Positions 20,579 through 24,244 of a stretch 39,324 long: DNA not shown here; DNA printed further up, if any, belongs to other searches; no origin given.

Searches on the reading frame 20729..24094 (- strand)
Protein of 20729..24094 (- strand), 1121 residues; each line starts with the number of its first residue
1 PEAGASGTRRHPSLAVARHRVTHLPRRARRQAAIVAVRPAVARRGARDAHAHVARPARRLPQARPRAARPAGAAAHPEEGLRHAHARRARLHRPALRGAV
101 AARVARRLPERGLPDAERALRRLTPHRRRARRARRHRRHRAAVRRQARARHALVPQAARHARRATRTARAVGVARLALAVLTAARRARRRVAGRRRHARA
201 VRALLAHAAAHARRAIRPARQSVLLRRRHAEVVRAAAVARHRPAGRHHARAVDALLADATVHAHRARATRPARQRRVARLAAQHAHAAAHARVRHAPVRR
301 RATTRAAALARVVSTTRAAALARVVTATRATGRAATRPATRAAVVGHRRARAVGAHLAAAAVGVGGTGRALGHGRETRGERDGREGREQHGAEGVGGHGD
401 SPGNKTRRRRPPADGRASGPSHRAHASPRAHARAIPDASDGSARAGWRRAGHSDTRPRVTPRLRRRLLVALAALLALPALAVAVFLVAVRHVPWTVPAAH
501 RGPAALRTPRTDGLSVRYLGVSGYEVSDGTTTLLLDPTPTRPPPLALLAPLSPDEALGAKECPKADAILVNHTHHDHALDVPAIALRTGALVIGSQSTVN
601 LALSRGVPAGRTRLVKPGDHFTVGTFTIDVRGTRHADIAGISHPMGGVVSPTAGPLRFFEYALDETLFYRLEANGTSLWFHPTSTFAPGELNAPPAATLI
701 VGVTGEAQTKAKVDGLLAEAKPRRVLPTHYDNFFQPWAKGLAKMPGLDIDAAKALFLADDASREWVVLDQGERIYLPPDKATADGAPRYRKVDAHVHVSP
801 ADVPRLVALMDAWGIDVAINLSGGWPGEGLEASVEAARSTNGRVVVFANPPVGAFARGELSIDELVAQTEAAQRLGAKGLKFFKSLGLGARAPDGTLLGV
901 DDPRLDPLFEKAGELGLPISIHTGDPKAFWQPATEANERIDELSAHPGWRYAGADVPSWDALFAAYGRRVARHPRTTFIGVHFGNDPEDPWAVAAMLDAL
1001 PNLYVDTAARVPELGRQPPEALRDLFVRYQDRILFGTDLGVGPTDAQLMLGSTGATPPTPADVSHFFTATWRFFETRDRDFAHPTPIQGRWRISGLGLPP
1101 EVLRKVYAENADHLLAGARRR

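Call 63: search_protein_families(library=pfam, proteins=[window:20729-24094:-], max_evalue=0.001)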
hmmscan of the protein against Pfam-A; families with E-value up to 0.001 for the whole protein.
window:20729-24094:- (1121 aa): 1 family
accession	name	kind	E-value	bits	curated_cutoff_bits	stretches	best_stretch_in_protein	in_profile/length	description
PF13483.12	Lactamase_B_3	-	3.9e-07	30.6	24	1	516-729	2-160/160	Beta-lactamase superfamily domain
